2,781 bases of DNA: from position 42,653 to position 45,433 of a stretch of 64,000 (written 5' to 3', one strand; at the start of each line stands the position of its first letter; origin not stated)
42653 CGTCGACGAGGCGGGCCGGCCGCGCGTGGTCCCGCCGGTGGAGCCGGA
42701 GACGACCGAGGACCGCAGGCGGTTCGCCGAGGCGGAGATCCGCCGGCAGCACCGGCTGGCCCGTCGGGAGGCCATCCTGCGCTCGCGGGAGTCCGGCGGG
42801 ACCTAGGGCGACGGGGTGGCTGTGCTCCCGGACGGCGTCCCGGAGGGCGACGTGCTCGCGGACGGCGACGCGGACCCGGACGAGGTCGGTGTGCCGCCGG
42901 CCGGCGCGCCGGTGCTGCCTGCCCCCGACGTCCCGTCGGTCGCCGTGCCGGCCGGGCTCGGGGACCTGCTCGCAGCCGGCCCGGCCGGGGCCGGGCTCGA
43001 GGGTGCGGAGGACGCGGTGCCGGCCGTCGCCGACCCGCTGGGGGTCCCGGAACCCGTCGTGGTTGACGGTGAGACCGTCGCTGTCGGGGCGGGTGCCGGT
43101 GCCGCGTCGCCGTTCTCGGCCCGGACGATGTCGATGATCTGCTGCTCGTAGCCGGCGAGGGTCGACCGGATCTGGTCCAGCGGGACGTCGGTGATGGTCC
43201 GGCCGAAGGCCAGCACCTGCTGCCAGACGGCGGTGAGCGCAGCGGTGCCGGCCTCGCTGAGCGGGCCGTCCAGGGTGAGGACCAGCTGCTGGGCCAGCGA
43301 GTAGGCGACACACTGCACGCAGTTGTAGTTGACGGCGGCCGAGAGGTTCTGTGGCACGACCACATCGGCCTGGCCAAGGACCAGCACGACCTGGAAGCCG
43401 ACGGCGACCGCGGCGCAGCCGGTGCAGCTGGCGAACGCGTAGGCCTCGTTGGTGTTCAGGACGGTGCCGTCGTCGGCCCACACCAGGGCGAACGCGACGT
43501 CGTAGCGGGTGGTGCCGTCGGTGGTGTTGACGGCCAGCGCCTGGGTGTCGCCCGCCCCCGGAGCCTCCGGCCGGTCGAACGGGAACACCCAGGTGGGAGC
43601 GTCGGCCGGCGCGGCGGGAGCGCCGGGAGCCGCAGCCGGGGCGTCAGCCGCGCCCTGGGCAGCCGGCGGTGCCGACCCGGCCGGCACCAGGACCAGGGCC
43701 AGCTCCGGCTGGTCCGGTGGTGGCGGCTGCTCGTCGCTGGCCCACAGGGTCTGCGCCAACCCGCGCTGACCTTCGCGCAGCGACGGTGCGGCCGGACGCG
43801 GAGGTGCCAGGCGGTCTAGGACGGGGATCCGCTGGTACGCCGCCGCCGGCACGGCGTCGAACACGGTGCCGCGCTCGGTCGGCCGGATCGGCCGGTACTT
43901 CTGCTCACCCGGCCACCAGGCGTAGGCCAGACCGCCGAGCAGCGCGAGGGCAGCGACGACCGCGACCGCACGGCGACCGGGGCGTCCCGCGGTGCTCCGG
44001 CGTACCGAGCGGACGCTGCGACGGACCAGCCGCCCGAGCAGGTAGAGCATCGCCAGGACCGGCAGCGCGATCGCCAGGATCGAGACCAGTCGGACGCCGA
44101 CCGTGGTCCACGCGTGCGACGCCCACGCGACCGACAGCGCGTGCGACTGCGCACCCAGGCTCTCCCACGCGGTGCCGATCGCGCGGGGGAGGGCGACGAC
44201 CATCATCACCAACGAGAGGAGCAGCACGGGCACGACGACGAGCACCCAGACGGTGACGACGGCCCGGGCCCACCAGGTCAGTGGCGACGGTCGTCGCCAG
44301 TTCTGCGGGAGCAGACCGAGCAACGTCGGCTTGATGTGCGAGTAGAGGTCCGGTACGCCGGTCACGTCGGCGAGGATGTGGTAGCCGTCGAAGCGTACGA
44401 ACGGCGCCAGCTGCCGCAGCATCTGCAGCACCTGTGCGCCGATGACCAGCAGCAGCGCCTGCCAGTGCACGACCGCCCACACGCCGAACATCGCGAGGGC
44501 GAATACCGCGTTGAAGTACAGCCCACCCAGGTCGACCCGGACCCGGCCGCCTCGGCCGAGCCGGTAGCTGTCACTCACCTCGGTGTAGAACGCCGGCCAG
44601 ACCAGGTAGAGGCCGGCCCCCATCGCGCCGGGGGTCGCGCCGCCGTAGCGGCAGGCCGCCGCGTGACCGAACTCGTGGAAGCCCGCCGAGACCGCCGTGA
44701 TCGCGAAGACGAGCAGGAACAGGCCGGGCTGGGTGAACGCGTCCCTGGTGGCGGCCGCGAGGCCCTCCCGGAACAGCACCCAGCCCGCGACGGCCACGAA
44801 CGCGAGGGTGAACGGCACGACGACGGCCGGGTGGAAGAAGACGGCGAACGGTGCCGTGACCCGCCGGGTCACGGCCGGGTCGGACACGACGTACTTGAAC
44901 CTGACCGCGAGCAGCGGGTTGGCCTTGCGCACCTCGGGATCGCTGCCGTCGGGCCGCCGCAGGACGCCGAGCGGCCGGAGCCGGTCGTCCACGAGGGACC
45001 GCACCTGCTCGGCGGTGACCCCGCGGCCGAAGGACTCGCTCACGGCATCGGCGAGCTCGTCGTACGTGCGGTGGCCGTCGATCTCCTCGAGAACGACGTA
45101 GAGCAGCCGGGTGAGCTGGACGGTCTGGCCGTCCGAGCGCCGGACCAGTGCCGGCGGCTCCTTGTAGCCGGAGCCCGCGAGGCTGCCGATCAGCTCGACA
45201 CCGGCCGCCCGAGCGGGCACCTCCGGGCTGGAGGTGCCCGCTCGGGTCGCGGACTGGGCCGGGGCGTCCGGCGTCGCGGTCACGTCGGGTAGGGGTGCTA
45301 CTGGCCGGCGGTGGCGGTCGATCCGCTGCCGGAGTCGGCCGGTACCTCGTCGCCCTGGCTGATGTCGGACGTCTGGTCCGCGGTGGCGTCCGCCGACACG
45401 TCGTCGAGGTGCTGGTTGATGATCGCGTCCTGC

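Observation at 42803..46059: Gene pair between two LCP ligase genes: PqqD-like/M50 intramembrane protease fusion plus an acidic tandem-repeat protein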

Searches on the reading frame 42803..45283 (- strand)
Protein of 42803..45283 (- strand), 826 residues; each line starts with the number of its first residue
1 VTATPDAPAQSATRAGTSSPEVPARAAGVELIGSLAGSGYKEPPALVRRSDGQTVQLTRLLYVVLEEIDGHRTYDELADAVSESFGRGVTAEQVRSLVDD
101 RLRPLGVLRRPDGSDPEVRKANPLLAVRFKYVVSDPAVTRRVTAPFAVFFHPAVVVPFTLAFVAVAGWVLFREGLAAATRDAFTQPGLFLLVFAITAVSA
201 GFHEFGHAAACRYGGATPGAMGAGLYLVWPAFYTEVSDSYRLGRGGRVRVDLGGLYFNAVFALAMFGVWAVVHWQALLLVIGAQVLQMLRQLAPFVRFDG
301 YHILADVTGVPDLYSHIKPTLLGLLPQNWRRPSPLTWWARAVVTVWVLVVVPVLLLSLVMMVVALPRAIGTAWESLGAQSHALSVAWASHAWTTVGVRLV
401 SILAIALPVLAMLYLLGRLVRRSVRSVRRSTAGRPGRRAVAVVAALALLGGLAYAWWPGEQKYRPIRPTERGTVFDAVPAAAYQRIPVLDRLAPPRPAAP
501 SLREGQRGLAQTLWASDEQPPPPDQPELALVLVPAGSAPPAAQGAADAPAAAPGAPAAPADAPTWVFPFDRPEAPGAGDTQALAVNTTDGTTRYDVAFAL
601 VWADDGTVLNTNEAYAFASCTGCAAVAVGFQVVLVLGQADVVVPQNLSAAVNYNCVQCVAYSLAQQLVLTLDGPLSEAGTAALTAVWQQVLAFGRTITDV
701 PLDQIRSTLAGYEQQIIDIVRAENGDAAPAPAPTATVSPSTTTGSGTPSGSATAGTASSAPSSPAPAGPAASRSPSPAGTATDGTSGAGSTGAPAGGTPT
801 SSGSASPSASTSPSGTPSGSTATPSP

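Call 6: search_protein_families(library=pfam, proteins=[window:42803-45283:-], max_evalue=1)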
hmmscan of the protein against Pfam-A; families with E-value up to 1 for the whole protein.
window:42803-45283:- (826 aa): 0 families

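Call 7: search_protein_families(library=ncbifam, proteins=[window:42803-45283:-], max_evalue=1)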
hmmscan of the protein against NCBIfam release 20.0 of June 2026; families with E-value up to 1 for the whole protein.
window:42803-45283:- (826 aa): 3 families
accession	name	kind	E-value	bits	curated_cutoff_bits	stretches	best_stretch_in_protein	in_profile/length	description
NF041824.1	daptide_HExxH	equivalog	3.8e-28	98.7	300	1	44-313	18-289/379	daptide biosynthesis intramembrane metalloprotease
NF058609.1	RiPP_HExxH_LiaK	equivalog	5.9e-10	39.2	225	1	195-311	97-215/246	YydH/LiaK family epipeptide maturation metalloprotease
NF050149.1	RiPP_bind_ApyI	equivalog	0.055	12.7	200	1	54-98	208-249/260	RiPP maturation protein ApyI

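Call 9: find_homologous_proteins(query=window:42803-45283:-)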
Query window:42803-45283:- (826 aa): 3976 proteins with E <= 0.001 among 8000 candidates; the best 120 are listed.
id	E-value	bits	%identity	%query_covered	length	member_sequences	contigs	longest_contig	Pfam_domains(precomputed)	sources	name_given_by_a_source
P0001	0.0e+0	1801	100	100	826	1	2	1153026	-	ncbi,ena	-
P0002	0.0e+0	1407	86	88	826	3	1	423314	-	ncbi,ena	-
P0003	0.0e+0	1367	79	100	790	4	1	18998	-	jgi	jgi:putative peptide zinc metalloprotease protein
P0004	0.0e+0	1337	77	99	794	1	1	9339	-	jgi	jgi:putative peptide zinc metalloprotease protein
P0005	0.0e+0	1251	73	98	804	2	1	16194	-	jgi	jgi:putative peptide zinc metalloprotease protein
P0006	0.0e+0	1231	73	96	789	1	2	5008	-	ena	-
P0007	0.0e+0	1180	69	98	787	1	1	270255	-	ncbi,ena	-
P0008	0.0e+0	1178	70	93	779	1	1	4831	-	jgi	jgi:putative peptide zinc metalloprotease protein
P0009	0.0e+0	1170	70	94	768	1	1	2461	-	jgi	jgi:putative peptide zinc metalloprotease protein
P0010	0.0e+0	1170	69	94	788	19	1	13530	-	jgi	jgi:putative peptide zinc metalloprotease protein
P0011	0.0e+0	1158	69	95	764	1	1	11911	-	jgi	jgi:putative peptide zinc metalloprotease protein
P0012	0.0e+0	1156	68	96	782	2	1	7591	-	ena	-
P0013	0.0e+0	1133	70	93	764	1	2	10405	-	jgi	jgi:putative peptide zinc metalloprotease protein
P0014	0.0e+0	1126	68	99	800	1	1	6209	-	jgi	jgi:putative peptide zinc metalloprotease protein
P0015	0.0e+0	1111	69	95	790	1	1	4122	-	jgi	jgi:putative peptide zinc metalloprotease protein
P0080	4.0e-266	903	56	97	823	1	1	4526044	-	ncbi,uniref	ncbi:hypothetical protein [Georgenia sp. AZ-5]|uniref:hypothetical protein n=1 Tax=Georgenia sp. AZ-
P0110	3.0e-262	891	55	99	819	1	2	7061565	-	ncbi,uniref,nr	ncbi:hypothetical protein Q2K19_12485 [Micromonospora soli]|uniref:hypothetical protein n=1 Tax=Micr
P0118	1.9e-261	888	54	97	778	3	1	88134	-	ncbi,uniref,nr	ncbi:hypothetical protein [Intrasporangium flavum]|uniref:hypothetical protein n=1 Tax=Intrasporangi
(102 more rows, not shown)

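Call 11: find_encoding_contigs(protein=P0001, flank=10000, max_places=3)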
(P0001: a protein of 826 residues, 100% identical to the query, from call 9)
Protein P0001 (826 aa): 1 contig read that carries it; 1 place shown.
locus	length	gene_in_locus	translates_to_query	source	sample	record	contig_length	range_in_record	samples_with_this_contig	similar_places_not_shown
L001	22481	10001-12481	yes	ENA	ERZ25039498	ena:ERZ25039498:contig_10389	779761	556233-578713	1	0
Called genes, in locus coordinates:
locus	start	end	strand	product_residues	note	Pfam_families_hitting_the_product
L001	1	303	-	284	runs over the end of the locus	PF00005:ABC_tran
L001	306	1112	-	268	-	PF01061:ABC2_membrane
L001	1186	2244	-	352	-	PF00465:Fe-ADH, PF13685:Fe-ADH_2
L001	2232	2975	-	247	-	PF00483:NTP_transferase, PF12804:NTP_transf_3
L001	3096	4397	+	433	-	PF04464:Glyphos_transf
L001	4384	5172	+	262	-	PF03009:GDPD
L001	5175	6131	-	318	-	PF00296:Bac_luciferase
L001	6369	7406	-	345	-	PF13506:Glyco_transf_21, PF00535:Glycos_transf_2, PF13641:Glyco_tranf_2_3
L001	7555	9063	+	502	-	PF03816:LytR_cpsA_psr, PF13399:LytR_C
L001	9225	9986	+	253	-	-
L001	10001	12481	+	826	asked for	-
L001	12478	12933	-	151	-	PF03061:4HBT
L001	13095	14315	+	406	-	PF03816:LytR_cpsA_psr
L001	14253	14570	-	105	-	PF13490:zf-HC2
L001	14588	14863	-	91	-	PF13490:zf-HC2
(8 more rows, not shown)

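Call 15: find_related_loci(query=A1, collection=genome_contigs, flank=8000)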
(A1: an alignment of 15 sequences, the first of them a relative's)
Query A1 (826 aa) in genome_contigs; peptide patterns used: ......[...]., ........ (x = any residue, [..] = any of these).
600 stretches matched a pattern (row limit reached: there are more); 582 encode a relative of the query (tblastn E <= 1e-3); the best 80 are kept; 80 distinct loci.
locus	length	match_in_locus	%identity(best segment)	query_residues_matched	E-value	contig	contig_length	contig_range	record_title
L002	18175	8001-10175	86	1-726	0e+0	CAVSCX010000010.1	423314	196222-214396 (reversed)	MAG: uncultured Actinomycetota bacterium isolate MFD02581.bin.1.279 genome assembly, contig: contig_10427, whole genome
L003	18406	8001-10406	78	1-824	0e+0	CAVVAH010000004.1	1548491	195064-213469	MAG: uncultured Actinomycetota bacterium isolate MFD04212.bin.1.292 genome assembly, contig: contig_3742, whole genome s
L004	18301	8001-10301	77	1-784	0e+0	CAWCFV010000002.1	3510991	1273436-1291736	MAG: uncultured Actinomycetota bacterium isolate MFD01275.bin.1.13 genome assembly, contig: contig_4931, whole genome sh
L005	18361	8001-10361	69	1-813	0e+0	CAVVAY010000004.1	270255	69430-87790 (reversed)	MAG: uncultured Actinomycetota bacterium isolate MFD04212.bin.1.215 genome assembly, contig: contig_2212, whole genome s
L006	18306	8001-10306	70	1-776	0e+0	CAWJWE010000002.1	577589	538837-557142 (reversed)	MAG: uncultured Actinomycetota bacterium isolate MFD09206.bin.2.168 genome assembly, contig: contig_12164, whole genome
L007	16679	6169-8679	53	24-819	0e+0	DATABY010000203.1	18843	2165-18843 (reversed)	MAG TPA_asm: Nocardioidaceae bacterium isolate SMAG_U6710 k141_1830584, whole genome shotgun sequence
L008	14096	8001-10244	58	1-792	0e+0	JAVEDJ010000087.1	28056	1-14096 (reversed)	MAG: Actinomycetota bacterium isolate BP_174 scaffold_942380, whole genome shotgun sequence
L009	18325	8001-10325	58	4-790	0e+0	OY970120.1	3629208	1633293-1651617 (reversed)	MAG: uncultured Actinomycetota bacterium isolate MFD01275.bin.c.22 genome assembly, chromosome: 1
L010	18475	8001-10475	53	21-817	0e+0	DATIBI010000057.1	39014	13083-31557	MAG TPA_asm: Nocardioidaceae bacterium isolate SMAG_U16286 k141_1863272, whole genome shotgun sequence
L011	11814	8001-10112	59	19-728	0e+0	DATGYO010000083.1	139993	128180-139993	MAG TPA_asm: Nocardioidaceae bacterium isolate SMAG_U10637 k141_353541, whole genome shotgun sequence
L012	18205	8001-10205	54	6-771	0e+0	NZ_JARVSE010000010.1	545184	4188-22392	Pseudarthrobacter sp. efr-133-R2A-89 NODE_3_length_545184_cov_50.976739, whole genome shotgun sequence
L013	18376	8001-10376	53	8-826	0e+0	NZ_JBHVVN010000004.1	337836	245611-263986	Pseudarthrobacter sp. NPDC058196 NPDC058196_349_A7.ctg-0004, whole genome shotgun sequence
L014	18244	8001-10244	56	12-780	0e+0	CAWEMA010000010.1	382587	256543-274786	MAG: uncultured Actinomycetota bacterium isolate MFD05674.bin.1.229 genome assembly, contig: contig_49031, whole genome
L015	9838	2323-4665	58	1-780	0e+0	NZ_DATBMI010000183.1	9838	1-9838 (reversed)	MAG: Pedococcus sp. isolate SMAG_U3994 k141_3229086, whole genome shotgun sequence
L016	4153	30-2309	53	18-778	0e+0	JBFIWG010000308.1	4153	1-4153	MAG: Nocardioidaceae bacterium isolate Mix_sand13.2021.11.Z.77 k141_2054362_length_4153_cov_9.0000, whole genome shotgun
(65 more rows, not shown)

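Call 22: find_encoding_contigs(protein=P0110, flank=8000, max_places=1)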
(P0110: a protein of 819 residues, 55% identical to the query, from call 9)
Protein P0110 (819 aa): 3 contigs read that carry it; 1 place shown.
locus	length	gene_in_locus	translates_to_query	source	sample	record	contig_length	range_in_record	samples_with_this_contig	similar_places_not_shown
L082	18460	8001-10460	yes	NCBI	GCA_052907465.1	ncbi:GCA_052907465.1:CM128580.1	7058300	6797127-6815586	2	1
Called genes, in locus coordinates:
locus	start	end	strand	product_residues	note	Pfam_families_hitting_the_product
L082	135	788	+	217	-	PF08044:DUF1707 (weak)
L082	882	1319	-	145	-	-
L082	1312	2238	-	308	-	-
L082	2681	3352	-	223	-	PF19827:DUF6308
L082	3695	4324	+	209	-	PF13715:CarbopepD_reg_2 (faint)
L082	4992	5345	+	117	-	-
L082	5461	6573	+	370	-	PF01699:Na_Ca_ex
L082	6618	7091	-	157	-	-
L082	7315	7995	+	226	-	-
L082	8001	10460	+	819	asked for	-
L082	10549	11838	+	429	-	PF07690:MFS_1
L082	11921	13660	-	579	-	PF00149:Metallophos (weak), PF02872:5_nucleotid_C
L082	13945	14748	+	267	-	PF00561:Abhydrolase_1 (weak), PF12146:Hydrolase_4 (weak), PF12697:Abhydrolase_6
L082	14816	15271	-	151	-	PF00932:LTD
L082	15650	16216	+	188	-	-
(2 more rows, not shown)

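Call 23: find_encoding_contigs(protein=P0080, flank=8000, max_places=1)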
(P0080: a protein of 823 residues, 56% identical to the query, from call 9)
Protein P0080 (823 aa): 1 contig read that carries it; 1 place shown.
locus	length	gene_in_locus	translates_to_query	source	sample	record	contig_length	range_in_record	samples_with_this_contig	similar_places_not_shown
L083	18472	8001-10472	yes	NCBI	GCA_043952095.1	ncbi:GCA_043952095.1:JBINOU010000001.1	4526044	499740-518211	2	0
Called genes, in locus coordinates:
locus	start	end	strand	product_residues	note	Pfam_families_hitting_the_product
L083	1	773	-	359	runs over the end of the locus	PF01658:Inos-1-P_synth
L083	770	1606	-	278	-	PF03551:PadR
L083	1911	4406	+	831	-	-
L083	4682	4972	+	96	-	PF01250:Ribosomal_S6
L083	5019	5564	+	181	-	PF00436:SSB, PF01336:tRNA_anti-codon (faint)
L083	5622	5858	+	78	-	PF01084:Ribosomal_S18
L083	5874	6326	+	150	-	PF01281:Ribosomal_L9_N, PF03948:Ribosomal_L9_C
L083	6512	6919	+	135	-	PF00903:Glyoxalase, PF22677:Ble-like_N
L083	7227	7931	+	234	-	-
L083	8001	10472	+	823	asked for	-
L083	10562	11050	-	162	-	PF06983:3-dmu-9_3-mt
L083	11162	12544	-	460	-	PF01554:MatE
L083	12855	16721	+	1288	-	PF00772:DnaB, PF03796:DnaB_C, PF14528:LAGLIDADG_3 (weak), PF03796:DnaB_C, PF13481:AAA_25, PF14890:Intein_splicing, PF14528:LAGLIDADG_3, PF03796:DnaB_C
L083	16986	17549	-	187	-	PF01872:RibD_C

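Call 24: find_encoding_contigs(protein=P0118, flank=8000, max_places=1)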
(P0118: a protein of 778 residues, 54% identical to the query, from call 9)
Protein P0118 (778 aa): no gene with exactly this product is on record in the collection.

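Call 26: search_protein_representatives(protein=window:43049-45283:-)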
Query: 745 residues. Proteins with E-value up to 0.001 (for the whole library): 9198; up to 1e-10: 4029; up to 1e-30: 1009. The best 150 are listed.
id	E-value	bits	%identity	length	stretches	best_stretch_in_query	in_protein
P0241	5.2e-240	815.2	56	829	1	12-742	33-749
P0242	1.3e-212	724.6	54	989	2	11-568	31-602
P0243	1.5e-211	721.1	53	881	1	9-722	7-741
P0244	8.1e-209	712.1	53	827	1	19-744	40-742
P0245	4.0e-203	693.2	47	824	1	20-741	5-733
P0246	2.0e-202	690.9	51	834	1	3-743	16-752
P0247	7.1e-198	675.9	53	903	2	6-578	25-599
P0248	1.4e-194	665.0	49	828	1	4-740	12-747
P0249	1.8e-194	664.7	51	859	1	18-727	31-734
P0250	3.8e-191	653.6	52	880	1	18-726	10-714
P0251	6.8e-191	652.8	51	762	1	21-743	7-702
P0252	2.2e-189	647.8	50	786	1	12-733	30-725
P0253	1.1e-188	645.5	55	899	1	21-671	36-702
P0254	2.9e-187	640.8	48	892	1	7-742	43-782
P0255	1.5e-184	631.8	52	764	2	17-479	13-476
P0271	8.6e-162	556.6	43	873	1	13-722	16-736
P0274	6.3e-157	540.5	43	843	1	5-739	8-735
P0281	7.5e-152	523.7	43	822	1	17-744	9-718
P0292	3.0e-125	435.8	44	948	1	13-719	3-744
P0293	4.0e-123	428.7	39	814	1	20-740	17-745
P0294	1.0e-122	427.4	43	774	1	1-722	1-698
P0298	3.1e-122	425.8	42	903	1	18-721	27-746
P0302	4.6e-117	408.7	40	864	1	18-675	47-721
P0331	5.7e-102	358.8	38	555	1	23-561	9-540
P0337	1.1e-100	354.5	39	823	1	12-594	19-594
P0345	3.4e-97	343.0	40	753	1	14-456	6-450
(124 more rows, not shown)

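Call 63: search_protein_families(library=pfam, proteins=[P0331], max_evalue=10)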
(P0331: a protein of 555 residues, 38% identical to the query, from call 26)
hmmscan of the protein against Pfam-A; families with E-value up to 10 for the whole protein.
P0331 (555 aa): 2 families
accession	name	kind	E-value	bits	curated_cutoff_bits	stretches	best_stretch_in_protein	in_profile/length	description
PF02163.28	Peptidase_M50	-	0.0039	17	27.2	1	180-438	5-169/221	Peptidase family M50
PF25665.1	His1_capsid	-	9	6.8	27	1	425-445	6-26/73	His1 virus capsid protein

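Call 82: find_related_loci(query=A6, collection=metagenome_contigs, flank=7000)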
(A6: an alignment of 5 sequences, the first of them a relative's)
Query A6 (555 aa) in metagenome_contigs; peptide patterns used: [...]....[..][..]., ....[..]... (x = any residue, [..] = any of these).
600 stretches matched a pattern (row limit reached: there are more); 537 encode a relative of the query (tblastn E <= 1e-3); the best 80 are kept; 80 distinct loci.
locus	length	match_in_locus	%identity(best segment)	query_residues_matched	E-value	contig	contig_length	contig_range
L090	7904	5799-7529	45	9-548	1e-151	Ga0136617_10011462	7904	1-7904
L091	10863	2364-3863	47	4-503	2e-149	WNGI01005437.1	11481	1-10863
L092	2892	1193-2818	44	9-555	7e-156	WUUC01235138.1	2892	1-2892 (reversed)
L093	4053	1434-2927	46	2-499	2e-149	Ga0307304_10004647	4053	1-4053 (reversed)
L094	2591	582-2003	50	2-472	5e-154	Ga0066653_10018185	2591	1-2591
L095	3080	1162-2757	45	9-554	4e-150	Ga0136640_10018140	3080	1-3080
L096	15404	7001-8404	49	8-472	3e-148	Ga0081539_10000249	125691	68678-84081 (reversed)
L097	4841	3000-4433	49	9-492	1e-143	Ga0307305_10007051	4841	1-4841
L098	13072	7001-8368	48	10-464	1e-140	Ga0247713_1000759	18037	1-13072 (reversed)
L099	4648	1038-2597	45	9-549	4e-143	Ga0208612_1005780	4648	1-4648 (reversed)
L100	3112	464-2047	46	9-525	4e-146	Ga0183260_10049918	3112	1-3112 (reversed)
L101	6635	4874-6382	44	9-517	6e-140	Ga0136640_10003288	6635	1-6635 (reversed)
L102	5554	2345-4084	42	8-553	1e-140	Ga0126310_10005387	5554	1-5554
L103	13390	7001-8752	42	6-553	1e-139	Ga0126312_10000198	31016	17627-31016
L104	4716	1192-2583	49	9-472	9e-142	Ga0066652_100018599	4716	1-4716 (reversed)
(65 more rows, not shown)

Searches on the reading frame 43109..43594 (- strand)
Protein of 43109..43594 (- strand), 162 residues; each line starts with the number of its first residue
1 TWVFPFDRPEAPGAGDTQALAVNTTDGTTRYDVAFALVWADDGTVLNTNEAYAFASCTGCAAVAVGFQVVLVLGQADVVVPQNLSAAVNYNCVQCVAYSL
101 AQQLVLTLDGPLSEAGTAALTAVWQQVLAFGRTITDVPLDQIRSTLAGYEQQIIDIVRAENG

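Call 89: search_solved_structures(query=A7, max_evalue=10)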
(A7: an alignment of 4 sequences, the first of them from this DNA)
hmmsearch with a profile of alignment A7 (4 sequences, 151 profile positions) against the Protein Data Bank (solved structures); distinct sequences matched with E-value up to 10: 6.
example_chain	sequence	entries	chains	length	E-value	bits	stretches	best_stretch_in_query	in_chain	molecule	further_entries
3jqh_A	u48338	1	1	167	0.099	15.6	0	106-144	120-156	C-type lectin domain family 4 member M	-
9qt5_G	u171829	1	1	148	0.16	14.9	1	88-143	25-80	Large ribosomal subunit protein bL9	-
5iqr_w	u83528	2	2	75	1.5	11.7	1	100-148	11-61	30S ribosomal protein S18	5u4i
8jsg_1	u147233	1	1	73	2.2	11.2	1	100-148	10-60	Small ribosomal subunit protein bS18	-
7otc_r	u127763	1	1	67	2.3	11.1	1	101-148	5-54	30S ribosomal protein S18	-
8a3k_UNK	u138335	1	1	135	2.8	10.8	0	105-145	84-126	sc-apCC-4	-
